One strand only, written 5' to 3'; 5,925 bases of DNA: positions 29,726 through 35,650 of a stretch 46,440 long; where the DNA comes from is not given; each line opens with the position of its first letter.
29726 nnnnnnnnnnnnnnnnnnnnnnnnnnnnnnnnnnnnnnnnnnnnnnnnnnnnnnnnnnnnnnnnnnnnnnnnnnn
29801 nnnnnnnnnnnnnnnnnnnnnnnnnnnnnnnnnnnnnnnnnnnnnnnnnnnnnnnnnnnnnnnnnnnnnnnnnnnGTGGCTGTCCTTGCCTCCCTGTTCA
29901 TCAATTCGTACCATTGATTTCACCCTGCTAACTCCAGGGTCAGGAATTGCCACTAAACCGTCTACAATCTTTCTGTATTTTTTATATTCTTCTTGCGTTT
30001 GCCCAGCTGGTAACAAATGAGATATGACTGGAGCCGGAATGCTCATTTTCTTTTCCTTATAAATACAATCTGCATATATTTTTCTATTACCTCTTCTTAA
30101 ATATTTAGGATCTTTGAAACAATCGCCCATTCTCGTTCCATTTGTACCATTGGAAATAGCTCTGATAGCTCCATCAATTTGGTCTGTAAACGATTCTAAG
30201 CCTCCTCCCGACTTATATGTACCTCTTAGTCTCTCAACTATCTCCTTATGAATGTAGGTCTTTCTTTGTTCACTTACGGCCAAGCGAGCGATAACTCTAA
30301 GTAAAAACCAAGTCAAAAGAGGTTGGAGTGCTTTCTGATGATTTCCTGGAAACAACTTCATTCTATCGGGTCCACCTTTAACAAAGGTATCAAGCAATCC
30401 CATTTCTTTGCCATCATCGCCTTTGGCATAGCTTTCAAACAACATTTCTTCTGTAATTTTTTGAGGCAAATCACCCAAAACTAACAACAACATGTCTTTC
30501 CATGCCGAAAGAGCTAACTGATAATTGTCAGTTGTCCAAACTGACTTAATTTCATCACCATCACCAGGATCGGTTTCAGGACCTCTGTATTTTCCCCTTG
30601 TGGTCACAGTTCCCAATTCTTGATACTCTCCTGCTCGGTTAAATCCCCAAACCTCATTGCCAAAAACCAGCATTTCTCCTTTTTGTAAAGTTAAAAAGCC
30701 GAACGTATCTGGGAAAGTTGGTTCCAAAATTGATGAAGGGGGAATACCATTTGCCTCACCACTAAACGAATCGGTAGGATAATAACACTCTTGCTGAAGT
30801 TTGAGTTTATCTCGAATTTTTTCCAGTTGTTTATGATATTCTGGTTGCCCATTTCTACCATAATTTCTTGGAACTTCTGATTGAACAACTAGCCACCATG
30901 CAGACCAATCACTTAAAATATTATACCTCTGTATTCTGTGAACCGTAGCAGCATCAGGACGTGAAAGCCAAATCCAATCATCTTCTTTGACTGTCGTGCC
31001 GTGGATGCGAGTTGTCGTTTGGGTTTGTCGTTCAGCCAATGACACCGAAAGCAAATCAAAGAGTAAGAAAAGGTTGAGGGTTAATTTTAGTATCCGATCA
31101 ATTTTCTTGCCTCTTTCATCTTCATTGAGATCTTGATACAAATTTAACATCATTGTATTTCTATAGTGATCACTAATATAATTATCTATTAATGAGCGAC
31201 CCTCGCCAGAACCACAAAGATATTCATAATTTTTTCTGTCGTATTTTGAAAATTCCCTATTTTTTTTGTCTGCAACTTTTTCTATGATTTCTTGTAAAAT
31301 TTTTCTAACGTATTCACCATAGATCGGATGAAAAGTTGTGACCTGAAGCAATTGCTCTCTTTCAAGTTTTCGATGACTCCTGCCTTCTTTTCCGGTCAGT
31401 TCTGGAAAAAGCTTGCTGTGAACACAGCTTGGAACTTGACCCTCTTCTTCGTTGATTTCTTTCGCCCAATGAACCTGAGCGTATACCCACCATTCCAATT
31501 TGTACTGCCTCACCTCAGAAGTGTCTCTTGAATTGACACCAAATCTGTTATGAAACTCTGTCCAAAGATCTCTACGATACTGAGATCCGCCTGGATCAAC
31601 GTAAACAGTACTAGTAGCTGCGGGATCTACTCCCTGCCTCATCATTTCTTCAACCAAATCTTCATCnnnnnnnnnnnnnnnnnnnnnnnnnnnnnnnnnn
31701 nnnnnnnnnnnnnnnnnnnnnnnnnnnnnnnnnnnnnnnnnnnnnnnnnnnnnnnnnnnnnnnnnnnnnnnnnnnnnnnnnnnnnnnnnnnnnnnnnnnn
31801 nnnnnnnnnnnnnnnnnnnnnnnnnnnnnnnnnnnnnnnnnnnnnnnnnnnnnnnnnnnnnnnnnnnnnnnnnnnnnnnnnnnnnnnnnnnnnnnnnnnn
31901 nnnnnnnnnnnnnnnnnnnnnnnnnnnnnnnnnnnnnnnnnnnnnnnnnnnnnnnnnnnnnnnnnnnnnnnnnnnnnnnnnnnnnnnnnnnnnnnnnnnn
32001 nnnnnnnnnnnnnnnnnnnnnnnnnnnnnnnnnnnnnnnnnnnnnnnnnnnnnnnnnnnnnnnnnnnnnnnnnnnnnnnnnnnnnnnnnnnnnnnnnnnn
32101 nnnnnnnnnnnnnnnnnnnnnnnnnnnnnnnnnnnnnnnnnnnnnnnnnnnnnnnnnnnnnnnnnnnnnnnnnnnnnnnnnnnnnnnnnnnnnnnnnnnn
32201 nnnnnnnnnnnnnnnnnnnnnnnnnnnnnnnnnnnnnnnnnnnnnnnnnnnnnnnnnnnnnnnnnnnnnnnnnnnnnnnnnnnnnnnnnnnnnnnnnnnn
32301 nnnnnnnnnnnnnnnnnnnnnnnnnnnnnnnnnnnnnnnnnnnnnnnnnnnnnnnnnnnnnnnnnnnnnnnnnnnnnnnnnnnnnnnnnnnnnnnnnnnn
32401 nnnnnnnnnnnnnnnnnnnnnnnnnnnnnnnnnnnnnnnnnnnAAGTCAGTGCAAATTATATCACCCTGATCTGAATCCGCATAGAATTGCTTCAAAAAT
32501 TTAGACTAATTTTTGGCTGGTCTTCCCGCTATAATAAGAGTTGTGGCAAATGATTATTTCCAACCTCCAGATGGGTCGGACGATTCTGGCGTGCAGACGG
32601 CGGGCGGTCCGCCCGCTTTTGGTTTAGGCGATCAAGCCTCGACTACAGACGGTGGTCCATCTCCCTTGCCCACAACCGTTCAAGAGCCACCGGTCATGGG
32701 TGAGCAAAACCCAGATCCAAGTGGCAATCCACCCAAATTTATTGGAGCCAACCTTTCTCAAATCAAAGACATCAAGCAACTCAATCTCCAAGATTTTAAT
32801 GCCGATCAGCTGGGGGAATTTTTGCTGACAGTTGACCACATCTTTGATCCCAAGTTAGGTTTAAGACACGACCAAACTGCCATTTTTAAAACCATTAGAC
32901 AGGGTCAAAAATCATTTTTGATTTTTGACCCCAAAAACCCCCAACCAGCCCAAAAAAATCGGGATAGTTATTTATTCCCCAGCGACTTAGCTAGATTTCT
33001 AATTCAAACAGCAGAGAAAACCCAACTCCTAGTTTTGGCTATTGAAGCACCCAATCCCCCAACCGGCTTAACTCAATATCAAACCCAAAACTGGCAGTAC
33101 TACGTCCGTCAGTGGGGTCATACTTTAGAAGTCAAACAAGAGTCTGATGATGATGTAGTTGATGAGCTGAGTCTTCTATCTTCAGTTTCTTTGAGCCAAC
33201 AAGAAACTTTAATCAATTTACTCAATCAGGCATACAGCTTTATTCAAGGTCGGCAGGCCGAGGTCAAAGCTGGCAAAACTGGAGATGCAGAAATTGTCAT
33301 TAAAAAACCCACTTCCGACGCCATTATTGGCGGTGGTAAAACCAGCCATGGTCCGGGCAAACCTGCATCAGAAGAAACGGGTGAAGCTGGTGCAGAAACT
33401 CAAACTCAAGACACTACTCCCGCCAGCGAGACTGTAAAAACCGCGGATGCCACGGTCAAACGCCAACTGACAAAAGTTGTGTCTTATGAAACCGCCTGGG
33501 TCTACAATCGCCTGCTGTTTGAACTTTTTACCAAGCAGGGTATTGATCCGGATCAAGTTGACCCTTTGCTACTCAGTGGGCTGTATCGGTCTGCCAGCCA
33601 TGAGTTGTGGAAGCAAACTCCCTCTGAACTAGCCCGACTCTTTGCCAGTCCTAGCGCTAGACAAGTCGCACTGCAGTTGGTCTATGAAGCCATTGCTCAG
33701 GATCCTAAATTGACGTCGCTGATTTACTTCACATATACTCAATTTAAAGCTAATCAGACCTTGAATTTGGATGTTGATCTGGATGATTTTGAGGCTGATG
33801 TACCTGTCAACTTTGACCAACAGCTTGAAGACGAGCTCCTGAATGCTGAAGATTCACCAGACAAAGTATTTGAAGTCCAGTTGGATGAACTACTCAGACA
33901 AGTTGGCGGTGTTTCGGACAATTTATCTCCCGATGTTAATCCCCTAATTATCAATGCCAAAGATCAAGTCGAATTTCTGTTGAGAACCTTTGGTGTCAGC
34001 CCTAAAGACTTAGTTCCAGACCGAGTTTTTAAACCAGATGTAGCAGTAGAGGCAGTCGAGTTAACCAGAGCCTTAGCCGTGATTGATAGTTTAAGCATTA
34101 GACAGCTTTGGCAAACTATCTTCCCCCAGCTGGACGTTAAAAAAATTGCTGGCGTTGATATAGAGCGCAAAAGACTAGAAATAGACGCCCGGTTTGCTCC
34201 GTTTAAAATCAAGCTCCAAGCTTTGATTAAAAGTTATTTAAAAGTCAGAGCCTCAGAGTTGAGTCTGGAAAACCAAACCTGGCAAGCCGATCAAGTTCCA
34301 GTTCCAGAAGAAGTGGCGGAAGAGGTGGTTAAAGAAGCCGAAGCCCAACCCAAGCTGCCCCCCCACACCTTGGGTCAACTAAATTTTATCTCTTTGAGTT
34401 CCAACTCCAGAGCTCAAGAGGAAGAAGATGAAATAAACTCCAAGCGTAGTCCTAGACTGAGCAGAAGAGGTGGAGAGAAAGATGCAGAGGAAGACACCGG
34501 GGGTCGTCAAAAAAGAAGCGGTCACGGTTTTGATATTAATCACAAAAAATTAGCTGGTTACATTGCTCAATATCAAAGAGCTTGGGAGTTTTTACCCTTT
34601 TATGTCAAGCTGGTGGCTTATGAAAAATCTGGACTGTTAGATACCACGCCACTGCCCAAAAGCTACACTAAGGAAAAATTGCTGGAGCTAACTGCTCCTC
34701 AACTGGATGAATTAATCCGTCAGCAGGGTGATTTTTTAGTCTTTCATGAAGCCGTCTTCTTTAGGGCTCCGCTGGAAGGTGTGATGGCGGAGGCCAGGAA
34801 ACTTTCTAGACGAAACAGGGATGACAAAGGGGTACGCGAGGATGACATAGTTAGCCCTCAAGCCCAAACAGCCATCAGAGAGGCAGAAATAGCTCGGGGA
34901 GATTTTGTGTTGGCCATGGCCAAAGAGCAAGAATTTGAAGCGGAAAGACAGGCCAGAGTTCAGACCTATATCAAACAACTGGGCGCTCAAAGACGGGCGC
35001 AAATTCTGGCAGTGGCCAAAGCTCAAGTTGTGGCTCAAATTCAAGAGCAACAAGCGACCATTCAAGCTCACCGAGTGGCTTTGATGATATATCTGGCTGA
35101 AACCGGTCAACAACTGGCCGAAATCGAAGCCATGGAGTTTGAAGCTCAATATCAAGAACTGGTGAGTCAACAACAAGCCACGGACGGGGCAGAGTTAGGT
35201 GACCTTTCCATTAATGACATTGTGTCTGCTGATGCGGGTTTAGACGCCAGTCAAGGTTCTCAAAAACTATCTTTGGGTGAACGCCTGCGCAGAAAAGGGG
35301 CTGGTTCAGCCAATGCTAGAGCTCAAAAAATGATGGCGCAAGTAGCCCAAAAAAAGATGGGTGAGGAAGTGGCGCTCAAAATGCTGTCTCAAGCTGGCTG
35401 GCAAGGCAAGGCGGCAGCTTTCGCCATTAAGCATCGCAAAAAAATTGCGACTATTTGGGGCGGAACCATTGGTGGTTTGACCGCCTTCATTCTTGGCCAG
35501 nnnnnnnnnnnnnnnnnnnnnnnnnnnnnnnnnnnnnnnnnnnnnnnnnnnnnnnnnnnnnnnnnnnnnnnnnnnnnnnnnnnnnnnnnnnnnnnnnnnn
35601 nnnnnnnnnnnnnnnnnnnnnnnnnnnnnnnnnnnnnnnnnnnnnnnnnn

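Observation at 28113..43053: A T4SS-like core (VirB6-like, PrgK-like, PrgI/VirB3-like, VirB4) with no recognisable coupling protein, relaxase or integrase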

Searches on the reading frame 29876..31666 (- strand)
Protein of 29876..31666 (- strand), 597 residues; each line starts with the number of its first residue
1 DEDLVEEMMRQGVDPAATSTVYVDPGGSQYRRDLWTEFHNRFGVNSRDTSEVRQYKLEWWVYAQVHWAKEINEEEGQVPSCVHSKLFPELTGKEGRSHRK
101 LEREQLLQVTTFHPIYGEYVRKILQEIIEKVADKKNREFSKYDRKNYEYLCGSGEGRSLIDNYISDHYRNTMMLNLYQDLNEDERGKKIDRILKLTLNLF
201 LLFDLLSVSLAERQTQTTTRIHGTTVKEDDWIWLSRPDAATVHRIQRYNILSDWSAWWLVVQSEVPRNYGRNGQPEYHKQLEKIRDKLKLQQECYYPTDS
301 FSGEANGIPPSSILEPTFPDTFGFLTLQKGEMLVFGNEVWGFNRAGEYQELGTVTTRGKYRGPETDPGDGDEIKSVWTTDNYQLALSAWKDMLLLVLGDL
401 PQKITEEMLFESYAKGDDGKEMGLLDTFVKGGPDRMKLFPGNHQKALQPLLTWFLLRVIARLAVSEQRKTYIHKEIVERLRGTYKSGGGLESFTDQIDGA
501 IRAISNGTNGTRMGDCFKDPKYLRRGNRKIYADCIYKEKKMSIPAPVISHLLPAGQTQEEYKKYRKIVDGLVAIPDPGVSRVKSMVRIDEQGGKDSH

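Call 40: search_protein_representatives(protein=window:29876-31666:-)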
Query: 597 residues. Proteins with E-value up to 0.001 (for the whole library): 76; up to 1e-10: 53; up to 1e-30: 18. The best 76 are listed.
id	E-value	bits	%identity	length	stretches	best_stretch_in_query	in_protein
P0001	0.0e+00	1389.6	100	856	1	1-597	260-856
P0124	5.7e-86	305.5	39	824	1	30-591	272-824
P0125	5.3e-85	302.3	37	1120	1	21-590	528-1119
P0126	4.7e-66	239.8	35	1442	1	24-593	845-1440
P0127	5.1e-66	239.6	35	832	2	175-587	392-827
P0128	1.6e-65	238.0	37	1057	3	277-587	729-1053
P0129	2.1e-64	234.3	32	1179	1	3-543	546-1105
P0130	1.1e-61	225.4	36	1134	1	26-506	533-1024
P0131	6.9e-58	212.8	35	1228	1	32-507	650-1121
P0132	3.0e-53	197.5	30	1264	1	2-506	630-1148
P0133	1.2e-48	182.3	39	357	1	269-594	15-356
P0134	3.4e-40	154.4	31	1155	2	3-591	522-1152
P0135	2.4e-36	141.6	33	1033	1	102-592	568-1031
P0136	1.0e-35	139.6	32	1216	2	3-340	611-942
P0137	2.1e-35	138.5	34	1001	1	98-506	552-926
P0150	9.1e-22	93.5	31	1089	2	191-505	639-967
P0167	3.9e-15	71.6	28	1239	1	97-492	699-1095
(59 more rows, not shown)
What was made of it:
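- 29873..32443 (-): 856-aa protein with no signal peptide. It has a proline-rich, helical (coiled-coil-like) N-terminus and a conserved all-alpha C-terminal domain of about 600 aa with an unknown fold. It is transcribed divergently from the giant M23 gene across a 69-bp spacer. 76 relatives among 1.84 billion representatives (call 40).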

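Call 62: find_encoding_contigs(protein=P0125, flank=10000, max_places=2)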
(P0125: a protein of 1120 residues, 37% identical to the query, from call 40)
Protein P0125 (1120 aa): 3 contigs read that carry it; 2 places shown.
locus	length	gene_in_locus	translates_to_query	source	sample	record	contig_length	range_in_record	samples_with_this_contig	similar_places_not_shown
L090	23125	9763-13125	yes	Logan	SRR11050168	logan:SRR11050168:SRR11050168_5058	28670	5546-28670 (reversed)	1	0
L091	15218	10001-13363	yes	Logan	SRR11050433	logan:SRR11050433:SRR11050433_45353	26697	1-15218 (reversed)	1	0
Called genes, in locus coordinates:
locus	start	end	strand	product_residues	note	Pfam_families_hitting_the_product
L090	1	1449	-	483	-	?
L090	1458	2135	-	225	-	-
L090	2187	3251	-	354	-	PF12666:PrgI (weak), PF13620:CarboxypepD_reg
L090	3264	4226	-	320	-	-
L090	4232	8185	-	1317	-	PF01551:Peptidase_M23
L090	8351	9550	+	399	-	PF13173:AAA_14, PF13635:DUF4143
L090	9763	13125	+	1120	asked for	-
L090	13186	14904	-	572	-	-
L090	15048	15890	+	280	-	-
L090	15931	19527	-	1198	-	-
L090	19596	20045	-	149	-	PF18895:T4SS_pilin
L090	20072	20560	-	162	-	PF18895:T4SS_pilin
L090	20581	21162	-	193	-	PF18895:T4SS_pilin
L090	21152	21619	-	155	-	PF18895:T4SS_pilin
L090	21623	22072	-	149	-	PF18895:T4SS_pilin (weak)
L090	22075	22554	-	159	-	PF18895:T4SS_pilin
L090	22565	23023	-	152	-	PF18895:T4SS_pilin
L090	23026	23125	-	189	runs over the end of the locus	-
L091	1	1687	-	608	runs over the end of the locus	PF03135:CagE_TrbE_VirB (faint), PF01935:DUF87, PF12846:AAA_10, PF19044:P-loop_TraG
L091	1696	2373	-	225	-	-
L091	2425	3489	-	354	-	PF12666:PrgI (weak), PF13620:CarboxypepD_reg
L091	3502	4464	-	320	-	-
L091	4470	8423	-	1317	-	PF01551:Peptidase_M23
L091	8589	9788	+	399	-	PF13173:AAA_14, PF13635:DUF4143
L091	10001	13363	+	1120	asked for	-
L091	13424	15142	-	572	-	-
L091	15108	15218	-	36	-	?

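Call 64: find_encoding_contigs(protein=P0134, flank=10000, max_places=1)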
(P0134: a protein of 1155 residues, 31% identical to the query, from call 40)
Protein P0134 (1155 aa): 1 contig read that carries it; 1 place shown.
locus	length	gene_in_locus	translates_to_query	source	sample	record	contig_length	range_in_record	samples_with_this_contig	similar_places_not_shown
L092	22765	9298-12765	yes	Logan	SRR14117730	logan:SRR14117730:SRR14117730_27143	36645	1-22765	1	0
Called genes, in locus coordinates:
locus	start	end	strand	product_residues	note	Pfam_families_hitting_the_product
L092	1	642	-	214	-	?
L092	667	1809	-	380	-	PF12666:PrgI (weak), PF13620:CarboxypepD_reg (weak)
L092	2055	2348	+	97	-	-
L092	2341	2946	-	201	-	-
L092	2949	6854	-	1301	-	-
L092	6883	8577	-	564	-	-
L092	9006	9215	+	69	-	-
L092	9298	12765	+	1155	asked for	-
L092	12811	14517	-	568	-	-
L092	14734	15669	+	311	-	-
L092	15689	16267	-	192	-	-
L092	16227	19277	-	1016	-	-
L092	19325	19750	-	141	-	PF18895:T4SS_pilin (weak)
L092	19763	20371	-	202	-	PF18895:T4SS_pilin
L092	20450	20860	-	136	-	PF18895:T4SS_pilin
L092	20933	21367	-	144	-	PF18895:T4SS_pilin (weak)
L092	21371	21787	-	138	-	PF18895:T4SS_pilin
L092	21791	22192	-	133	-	PF18895:T4SS_pilin (weak)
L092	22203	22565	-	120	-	-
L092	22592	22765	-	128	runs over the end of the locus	-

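Call 65: find_encoding_contigs(protein=P0150, flank=10000, max_places=1)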
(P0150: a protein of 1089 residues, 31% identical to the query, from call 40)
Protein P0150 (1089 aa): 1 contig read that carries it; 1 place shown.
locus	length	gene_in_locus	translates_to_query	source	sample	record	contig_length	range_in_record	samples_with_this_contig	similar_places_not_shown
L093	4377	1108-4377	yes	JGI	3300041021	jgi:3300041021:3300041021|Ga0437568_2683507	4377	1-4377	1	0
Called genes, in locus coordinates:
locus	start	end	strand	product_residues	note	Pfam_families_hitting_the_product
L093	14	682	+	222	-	-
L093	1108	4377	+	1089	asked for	?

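Call 66: find_encoding_contigs(protein=P0167, flank=10000, max_places=1)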
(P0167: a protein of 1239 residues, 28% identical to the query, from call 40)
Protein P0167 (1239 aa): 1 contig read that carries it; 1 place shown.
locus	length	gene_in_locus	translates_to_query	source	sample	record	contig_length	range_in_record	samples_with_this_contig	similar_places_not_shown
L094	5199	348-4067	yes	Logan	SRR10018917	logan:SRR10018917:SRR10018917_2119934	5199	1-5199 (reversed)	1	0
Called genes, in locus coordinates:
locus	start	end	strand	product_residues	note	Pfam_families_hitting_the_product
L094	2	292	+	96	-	?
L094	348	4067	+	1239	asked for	-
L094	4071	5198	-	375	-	?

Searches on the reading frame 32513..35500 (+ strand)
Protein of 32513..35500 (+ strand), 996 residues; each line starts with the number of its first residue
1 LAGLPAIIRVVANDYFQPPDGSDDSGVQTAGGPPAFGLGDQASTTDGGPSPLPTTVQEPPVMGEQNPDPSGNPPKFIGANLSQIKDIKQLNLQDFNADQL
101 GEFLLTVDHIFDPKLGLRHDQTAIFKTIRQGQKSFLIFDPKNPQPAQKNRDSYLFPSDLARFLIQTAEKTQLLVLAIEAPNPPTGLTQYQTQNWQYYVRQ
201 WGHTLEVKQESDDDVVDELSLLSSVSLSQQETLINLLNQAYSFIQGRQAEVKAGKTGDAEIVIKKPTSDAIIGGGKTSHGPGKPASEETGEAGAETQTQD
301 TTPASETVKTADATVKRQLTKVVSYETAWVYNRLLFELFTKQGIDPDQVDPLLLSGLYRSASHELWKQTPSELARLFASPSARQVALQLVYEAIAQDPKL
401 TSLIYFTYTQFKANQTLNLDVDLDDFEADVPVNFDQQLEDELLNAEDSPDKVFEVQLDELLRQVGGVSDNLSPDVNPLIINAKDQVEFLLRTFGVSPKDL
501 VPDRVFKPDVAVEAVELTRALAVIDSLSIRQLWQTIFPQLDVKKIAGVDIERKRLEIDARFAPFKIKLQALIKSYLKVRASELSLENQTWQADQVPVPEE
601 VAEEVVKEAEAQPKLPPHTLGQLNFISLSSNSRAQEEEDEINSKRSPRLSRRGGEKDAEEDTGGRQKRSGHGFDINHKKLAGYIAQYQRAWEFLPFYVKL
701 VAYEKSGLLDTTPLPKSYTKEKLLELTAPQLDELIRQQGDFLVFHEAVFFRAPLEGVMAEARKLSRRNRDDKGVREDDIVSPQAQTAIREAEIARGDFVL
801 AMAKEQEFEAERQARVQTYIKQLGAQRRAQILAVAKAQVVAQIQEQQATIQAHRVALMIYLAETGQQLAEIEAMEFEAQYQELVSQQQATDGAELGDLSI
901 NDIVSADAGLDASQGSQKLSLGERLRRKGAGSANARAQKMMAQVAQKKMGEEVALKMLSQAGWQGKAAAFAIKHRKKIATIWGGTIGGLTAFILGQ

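Call 91: search_protein_families(library=pfam, proteins=[window:32513-35500:+], max_evalue=10)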
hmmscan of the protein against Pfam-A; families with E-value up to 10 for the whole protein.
window:32513-35500:+ (996 aa): 0 families
